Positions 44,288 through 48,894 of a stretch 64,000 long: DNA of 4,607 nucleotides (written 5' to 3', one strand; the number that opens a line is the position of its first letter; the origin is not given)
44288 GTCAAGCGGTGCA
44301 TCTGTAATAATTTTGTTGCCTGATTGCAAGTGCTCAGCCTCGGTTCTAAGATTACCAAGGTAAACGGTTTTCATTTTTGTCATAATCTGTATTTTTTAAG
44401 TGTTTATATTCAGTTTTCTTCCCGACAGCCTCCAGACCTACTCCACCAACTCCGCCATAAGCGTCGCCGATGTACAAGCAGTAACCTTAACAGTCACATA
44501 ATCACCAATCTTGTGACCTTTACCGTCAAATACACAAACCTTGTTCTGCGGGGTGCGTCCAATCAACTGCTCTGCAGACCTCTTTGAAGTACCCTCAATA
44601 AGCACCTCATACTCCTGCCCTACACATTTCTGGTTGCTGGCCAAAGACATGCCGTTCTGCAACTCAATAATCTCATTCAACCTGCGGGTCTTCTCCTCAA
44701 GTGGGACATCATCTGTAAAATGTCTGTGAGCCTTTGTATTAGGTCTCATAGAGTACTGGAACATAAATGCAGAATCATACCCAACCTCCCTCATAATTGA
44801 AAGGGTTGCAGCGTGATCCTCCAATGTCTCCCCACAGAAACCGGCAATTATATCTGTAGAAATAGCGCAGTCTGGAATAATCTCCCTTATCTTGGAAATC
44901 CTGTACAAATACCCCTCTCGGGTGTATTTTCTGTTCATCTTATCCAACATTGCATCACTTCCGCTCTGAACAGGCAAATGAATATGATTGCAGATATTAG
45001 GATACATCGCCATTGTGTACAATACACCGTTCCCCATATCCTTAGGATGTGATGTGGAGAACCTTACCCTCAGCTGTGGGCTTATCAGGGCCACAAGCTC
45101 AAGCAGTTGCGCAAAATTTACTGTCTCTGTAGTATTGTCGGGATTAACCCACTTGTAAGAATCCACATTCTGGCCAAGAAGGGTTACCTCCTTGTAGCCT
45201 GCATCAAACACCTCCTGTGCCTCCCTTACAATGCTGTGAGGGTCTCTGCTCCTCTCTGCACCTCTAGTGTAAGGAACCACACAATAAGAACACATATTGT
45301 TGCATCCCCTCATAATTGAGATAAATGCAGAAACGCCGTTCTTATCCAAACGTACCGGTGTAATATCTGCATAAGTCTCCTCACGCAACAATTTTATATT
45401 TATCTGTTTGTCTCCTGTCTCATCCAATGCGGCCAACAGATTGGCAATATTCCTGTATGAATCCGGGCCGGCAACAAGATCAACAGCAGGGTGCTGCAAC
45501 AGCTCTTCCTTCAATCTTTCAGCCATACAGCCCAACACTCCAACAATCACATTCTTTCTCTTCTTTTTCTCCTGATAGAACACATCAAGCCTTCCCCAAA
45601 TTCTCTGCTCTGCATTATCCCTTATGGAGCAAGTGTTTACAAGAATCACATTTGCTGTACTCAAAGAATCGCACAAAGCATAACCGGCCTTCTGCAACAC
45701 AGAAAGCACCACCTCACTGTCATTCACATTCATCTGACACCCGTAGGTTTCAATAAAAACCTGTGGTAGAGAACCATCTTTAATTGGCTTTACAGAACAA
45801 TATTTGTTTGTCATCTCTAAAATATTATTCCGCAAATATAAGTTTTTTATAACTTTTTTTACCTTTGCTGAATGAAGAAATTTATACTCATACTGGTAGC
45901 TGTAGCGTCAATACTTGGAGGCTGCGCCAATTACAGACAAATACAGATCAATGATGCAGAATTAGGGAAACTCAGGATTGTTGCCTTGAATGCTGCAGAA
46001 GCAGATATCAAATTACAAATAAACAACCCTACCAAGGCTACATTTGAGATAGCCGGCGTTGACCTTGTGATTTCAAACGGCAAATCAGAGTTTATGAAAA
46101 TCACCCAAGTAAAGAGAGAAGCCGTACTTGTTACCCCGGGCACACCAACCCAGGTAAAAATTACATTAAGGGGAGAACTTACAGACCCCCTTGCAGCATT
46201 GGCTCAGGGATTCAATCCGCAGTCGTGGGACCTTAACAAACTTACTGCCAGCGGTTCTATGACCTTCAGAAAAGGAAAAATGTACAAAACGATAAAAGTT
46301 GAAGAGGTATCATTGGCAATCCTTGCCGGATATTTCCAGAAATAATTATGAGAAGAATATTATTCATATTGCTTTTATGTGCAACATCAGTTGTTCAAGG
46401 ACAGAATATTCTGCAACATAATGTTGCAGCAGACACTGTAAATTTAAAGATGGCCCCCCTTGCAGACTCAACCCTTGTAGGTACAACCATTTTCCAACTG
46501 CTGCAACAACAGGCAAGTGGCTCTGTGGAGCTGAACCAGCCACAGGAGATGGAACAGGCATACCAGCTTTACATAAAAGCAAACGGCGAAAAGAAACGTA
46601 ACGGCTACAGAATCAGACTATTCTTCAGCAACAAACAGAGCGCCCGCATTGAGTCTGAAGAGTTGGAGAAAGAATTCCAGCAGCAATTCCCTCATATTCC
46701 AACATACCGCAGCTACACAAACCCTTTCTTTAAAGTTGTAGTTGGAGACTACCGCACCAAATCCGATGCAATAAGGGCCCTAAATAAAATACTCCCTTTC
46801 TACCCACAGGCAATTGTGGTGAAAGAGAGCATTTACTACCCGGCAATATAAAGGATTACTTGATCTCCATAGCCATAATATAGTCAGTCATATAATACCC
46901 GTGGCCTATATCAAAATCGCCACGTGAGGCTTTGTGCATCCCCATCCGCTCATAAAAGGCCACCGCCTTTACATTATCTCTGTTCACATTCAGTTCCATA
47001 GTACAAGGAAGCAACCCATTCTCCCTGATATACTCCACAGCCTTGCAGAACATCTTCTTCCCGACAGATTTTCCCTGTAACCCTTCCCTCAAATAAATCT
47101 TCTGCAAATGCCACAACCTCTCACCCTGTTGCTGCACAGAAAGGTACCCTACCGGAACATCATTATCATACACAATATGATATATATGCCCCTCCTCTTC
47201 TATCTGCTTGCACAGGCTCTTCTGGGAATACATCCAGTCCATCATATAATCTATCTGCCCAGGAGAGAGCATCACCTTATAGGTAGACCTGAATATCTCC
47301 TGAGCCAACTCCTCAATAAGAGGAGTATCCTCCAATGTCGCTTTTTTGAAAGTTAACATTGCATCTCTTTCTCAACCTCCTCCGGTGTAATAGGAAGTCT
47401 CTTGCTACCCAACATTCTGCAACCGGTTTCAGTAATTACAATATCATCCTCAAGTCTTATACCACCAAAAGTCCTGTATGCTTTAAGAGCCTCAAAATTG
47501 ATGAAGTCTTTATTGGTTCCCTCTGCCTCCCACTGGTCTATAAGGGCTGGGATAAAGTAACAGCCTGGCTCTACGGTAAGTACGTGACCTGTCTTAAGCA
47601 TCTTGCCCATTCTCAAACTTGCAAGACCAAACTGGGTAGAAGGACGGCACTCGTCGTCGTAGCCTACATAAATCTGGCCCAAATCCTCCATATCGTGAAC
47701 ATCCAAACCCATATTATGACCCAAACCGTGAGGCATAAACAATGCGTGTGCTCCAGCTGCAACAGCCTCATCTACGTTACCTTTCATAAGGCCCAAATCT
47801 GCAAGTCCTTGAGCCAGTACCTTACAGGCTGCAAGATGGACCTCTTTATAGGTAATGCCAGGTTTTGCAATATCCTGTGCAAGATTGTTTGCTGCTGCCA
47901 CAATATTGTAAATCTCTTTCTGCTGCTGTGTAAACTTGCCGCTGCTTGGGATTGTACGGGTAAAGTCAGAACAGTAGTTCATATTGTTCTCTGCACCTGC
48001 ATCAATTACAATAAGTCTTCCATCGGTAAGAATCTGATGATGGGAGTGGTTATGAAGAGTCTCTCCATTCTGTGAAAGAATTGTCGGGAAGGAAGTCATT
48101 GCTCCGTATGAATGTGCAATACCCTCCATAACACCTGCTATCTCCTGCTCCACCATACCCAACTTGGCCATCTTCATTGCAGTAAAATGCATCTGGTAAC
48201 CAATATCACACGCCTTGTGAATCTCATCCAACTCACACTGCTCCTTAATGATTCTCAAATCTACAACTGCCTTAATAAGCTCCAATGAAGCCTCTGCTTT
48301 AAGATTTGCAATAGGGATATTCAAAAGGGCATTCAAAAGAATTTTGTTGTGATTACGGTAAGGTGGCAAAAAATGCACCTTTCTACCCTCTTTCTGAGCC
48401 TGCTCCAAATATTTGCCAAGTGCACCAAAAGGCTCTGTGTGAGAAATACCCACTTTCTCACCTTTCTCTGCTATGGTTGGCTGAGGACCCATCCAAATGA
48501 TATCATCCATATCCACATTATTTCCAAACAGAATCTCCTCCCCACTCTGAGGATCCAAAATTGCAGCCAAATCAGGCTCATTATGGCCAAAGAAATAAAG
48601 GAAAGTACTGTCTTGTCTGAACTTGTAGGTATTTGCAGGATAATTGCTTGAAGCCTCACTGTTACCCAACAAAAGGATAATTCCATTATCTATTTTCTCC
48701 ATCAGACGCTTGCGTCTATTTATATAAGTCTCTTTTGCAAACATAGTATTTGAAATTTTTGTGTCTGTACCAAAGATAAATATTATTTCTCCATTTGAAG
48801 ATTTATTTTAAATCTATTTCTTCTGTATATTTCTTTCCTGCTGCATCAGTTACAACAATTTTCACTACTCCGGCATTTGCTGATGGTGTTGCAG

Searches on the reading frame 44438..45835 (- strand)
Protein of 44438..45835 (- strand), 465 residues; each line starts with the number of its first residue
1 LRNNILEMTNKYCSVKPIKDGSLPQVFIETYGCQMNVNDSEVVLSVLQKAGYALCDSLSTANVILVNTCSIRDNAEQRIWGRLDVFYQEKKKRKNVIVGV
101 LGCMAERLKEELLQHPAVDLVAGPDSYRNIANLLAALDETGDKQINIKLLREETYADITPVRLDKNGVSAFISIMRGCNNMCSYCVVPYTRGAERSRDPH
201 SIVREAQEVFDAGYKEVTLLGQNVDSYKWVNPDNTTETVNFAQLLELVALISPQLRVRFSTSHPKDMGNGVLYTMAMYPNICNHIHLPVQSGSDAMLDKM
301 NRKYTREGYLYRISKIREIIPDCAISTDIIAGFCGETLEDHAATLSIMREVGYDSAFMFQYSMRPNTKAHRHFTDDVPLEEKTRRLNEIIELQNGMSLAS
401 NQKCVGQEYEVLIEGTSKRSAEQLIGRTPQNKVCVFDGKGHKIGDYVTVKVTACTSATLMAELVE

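Call 7: search_protein_families(library=pfam, proteins=[window:44438-45835:-])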
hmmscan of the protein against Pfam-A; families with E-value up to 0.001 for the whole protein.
window:44438-45835:- (465 aa): 4 families
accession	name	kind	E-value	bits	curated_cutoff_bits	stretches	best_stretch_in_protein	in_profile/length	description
PF00919.26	UPF0004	-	4.7e-29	100.7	27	1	26-123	2-98/98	Uncharacterized protein family UPF0004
PF04055.27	Radical_SAM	-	5.5e-25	88.9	29.5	1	172-345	1-163/166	Radical SAM superfamily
PF01938.26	TRAM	-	1.7e-16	60.2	21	1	402-464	1-61/61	TRAM domain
PF18693.7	TRAM_2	-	2.6e-05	24.7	27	1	405-464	1-63/63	TRAM domain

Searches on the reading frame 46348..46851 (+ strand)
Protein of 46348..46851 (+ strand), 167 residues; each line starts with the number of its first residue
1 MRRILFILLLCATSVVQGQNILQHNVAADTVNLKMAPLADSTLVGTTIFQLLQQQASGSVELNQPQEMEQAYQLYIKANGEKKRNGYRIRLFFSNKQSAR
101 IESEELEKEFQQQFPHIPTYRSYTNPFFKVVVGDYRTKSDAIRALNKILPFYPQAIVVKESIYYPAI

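Call 65: search_protein_families(library=pfam, proteins=[window:46348-46851:+], max_evalue=0.01)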
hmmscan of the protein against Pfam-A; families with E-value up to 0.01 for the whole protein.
window:46348-46851:+ (167 aa): 1 family
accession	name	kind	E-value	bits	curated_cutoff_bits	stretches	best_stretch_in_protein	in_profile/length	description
PF05036.18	SPOR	-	2.3e-06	28.3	21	1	85-158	3-75/76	SPOR domain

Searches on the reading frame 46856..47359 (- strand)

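Call 65: search_protein_families(library=pfam, proteins=[window:46856-47359:-], max_evalue=0.01)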
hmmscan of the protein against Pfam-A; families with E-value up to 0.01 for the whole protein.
window:46856-47359:- (167 aa): 5 families
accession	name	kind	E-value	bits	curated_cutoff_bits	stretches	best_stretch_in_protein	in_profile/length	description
PF00583.31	Acetyltransf_1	-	8.9e-15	55.4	20.7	1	39-141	17-116/116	Acetyltransferase (GNAT) family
PF13673.13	Acetyltransf_10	-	5.1e-13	49.6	23.6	1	44-145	17-111/128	Acetyltransferase (GNAT) domain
PF13508.13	Acetyltransf_7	-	1.4e-09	38.7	27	1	58-140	3-81/84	Acetyltransferase (GNAT) domain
PF13302.13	Acetyltransf_3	-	4.5e-06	27.8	25.4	1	2-142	2-138/138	Acetyltransferase (GNAT) domain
PF14542.12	Acetyltransf_CG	-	0.00014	22.4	30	1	62-116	4-58/80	GCN5-related N-acetyl-transferase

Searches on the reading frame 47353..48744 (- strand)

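Call 7: search_protein_families(library=pfam, proteins=[window:47353-48744:-])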
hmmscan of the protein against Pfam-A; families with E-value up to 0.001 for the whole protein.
window:47353-48744:- (463 aa): 2 families
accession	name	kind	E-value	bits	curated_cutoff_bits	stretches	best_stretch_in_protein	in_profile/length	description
PF00557.29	Peptidase_M24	-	5.7e-48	163.9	23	1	174-439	2-208/208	Metallopeptidase family M24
PF05195.22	AMP_N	-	2e-29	102.2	24.6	1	7-123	1-120/121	Aminopeptidase P, N-terminal domain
